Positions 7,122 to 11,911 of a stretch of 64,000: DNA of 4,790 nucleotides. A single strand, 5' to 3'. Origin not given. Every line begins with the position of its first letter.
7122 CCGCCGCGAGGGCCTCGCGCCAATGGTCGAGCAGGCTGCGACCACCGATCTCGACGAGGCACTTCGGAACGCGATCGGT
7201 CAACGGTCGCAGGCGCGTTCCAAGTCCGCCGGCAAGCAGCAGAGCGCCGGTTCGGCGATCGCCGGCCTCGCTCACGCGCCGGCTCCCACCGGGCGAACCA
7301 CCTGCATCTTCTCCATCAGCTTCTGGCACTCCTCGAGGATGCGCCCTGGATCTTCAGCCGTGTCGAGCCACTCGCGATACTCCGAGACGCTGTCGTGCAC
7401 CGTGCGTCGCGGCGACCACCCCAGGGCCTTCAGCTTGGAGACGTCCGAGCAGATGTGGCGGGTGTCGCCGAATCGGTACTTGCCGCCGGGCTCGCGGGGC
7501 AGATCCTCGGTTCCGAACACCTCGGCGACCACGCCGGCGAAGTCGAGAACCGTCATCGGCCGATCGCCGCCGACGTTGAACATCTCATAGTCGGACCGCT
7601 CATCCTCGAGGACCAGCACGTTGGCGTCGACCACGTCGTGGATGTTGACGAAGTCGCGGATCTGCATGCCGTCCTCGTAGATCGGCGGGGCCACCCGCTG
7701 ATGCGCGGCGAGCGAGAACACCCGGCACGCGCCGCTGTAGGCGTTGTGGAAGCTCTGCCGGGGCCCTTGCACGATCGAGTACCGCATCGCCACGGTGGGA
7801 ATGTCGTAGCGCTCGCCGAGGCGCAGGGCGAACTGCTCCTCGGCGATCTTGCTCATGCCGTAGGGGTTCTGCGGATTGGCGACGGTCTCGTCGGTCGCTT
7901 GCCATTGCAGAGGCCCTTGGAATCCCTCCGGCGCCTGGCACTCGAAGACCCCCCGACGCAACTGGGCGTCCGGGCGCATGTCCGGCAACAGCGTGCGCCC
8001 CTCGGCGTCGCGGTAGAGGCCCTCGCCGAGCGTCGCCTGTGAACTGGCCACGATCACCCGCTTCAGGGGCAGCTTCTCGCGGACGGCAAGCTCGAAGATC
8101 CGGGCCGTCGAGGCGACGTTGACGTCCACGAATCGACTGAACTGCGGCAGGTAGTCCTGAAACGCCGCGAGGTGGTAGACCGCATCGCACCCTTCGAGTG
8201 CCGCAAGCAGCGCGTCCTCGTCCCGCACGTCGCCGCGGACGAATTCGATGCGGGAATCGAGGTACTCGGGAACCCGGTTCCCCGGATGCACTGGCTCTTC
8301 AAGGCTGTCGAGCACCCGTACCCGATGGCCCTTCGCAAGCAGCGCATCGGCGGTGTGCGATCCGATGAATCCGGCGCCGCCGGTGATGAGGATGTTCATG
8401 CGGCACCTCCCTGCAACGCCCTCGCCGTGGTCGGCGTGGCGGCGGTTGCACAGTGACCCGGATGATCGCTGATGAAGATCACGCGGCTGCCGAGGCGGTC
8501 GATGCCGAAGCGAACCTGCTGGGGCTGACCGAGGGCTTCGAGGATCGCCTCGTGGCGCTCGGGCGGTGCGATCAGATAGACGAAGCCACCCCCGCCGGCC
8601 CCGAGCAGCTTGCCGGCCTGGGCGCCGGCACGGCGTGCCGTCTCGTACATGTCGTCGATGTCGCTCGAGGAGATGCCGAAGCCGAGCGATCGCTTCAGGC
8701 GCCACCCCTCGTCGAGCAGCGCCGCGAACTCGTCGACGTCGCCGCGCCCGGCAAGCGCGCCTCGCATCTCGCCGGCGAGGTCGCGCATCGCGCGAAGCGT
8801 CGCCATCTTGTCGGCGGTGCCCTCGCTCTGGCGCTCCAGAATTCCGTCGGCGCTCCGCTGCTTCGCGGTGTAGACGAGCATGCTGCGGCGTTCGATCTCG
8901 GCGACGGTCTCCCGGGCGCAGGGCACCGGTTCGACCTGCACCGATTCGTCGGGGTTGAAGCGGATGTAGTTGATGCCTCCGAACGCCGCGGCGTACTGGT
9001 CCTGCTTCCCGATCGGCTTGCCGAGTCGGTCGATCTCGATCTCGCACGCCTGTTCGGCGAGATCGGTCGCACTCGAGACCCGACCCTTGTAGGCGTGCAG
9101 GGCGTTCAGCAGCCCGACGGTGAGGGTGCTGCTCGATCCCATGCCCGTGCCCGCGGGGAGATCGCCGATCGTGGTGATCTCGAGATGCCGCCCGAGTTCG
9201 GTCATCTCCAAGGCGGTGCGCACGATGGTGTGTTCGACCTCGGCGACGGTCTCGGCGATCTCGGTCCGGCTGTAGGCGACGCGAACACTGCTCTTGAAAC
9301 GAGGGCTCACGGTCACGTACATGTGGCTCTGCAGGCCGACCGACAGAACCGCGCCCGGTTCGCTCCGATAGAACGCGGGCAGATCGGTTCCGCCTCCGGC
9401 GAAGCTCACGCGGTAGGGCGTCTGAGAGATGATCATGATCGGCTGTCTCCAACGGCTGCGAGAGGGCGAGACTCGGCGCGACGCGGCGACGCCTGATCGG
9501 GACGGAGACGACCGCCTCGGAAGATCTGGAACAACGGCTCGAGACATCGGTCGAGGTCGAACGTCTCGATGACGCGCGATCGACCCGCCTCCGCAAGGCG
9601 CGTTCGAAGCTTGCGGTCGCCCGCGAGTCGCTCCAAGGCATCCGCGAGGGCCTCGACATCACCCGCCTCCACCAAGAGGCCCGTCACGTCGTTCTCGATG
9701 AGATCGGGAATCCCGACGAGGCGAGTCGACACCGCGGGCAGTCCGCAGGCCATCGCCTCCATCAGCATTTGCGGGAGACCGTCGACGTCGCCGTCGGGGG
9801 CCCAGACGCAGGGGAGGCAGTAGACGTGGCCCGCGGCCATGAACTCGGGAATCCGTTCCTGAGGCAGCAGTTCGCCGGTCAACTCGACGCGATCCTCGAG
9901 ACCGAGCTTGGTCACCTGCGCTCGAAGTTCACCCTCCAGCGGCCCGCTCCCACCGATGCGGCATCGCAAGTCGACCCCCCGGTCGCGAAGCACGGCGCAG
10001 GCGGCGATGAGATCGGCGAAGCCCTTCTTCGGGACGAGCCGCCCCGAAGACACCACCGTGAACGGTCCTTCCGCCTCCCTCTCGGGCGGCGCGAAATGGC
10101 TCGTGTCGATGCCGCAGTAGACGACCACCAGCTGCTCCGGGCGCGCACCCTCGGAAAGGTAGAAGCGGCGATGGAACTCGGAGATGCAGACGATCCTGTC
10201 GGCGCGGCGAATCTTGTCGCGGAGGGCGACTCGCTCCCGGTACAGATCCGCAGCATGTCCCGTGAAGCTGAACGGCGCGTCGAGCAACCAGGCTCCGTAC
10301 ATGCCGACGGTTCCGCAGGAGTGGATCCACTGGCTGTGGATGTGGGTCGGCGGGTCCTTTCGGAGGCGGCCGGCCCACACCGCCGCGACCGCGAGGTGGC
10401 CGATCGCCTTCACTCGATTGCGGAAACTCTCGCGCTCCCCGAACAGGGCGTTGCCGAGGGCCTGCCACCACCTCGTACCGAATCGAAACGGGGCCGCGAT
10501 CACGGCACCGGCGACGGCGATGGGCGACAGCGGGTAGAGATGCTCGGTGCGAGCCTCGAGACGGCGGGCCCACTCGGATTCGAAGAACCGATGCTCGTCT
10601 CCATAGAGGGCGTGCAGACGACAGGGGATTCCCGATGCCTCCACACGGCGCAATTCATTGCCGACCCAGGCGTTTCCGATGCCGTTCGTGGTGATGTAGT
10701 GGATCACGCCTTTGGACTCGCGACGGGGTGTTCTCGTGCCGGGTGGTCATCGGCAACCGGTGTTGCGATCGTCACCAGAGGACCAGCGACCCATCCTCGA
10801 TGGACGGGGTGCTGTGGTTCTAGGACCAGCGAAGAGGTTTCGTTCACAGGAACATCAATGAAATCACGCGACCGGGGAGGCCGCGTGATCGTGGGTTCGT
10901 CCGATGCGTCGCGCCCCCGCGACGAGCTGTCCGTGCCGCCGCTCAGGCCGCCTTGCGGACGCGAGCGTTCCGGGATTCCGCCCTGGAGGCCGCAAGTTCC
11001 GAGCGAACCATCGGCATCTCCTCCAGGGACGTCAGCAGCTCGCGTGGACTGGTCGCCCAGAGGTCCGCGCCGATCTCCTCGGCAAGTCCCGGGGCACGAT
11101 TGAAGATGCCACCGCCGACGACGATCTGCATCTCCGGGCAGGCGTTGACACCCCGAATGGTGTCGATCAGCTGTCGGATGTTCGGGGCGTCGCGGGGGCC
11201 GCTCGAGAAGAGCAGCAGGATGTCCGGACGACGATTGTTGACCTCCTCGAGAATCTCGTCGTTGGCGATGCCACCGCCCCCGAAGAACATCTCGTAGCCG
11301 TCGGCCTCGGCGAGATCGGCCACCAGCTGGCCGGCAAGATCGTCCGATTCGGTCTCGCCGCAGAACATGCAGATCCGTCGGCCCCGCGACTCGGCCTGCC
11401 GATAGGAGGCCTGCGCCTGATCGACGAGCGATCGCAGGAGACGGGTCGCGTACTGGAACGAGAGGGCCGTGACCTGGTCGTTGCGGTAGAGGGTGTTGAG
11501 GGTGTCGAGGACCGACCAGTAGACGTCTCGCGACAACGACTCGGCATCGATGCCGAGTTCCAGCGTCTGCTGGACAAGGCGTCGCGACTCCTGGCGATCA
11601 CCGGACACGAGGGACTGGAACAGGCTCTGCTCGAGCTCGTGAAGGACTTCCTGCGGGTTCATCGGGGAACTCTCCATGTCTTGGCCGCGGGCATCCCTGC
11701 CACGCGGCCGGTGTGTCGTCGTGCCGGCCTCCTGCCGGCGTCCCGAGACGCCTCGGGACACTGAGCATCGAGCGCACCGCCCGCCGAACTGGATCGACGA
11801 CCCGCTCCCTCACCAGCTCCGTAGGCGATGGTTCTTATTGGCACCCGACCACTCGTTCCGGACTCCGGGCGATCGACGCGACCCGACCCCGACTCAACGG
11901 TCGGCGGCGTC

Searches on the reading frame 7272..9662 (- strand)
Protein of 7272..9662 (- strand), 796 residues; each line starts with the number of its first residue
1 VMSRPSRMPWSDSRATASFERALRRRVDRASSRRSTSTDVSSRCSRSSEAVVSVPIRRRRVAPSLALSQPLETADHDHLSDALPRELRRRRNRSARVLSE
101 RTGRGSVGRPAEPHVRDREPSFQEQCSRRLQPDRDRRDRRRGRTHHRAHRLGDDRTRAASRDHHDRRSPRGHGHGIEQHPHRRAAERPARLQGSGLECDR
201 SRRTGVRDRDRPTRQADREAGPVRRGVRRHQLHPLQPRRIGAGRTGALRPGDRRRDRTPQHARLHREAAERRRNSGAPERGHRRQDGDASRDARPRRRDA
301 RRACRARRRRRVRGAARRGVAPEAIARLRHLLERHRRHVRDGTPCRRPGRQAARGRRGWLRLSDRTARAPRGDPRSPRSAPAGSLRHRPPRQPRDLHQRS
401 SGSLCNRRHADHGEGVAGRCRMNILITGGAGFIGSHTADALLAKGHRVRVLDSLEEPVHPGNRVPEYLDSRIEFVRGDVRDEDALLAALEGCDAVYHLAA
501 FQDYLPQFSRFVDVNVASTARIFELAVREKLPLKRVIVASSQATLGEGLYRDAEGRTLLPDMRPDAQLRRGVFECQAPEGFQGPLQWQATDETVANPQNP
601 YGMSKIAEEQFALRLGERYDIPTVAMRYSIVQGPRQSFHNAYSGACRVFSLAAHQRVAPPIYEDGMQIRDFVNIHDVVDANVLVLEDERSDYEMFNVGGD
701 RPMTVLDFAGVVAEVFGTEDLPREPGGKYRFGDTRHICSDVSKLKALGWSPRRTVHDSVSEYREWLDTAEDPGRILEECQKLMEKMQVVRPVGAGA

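Call 33: search_protein_families(library=pfam, proteins=[window:7272-9662:-], max_evalue=0.001)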
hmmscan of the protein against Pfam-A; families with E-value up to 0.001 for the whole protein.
window:7272-9662:- (796 aa): 10 families
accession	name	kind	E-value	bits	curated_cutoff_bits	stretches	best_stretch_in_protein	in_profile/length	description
PF01370.27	Epimerase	-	9.7e-43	146.7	20.9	2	424-550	1-124/240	NAD dependent epimerase/dehydratase family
PF16363.11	GDP_Man_Dehyd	-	5.3e-35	121.9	27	2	425-546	1-134/332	GDP-mannose 4,6 dehydratase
PF07993.18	NAD_binding_4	-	1.1e-15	58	20.1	1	426-676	1-253/258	Male sterility protein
PF01073.25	3Beta_HSD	-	9.6e-15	54.8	22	1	425-547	1-122/280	3-beta hydroxysteroid dehydrogenase/isomerase family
PF02719.21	Polysacc_synt_2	-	7e-09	35.7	20.2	1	424-540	1-127/293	Polysaccharide biosynthesis protein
PF13460.12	NAD_binding_10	-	2.5e-08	34.4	27.2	1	428-543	1-100/184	NAD(P)H-binding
PF04321.23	RmlD_sub_bind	-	1.1e-06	28.3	27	0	422-505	1-65/287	RmlD substrate binding domain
PF00106.31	adh_short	-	1.5e-06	28.3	26.6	1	424-494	3-73/195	short chain dehydrogenase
PF05368.20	NmrA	-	2.9e-06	27.5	27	1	423-505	4-84/298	NmrA-like family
PF08659.16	KR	-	0.00033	21.1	22.6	1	424-493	3-76/180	KR domain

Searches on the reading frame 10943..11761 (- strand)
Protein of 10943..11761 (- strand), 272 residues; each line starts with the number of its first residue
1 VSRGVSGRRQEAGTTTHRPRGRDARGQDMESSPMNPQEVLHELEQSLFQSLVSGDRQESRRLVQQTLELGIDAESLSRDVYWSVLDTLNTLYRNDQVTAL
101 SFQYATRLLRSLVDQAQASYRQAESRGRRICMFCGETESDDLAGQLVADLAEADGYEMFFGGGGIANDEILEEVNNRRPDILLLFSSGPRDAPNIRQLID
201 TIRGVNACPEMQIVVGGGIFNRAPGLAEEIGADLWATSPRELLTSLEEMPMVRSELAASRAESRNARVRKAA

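Call 33: search_protein_families(library=pfam, proteins=[window:10943-11761:-], max_evalue=0.001)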
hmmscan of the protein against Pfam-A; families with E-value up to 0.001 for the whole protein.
window:10943-11761:- (272 aa): 2 families
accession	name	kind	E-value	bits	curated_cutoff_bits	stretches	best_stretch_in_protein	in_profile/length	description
PF02310.24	B12-binding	-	1.9e-08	34.6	32.1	1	135-239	8-116/121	B12 binding domain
PF02607.22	B12-binding_2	-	0.00021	21.8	23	1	44-115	2-72/74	B12 binding domain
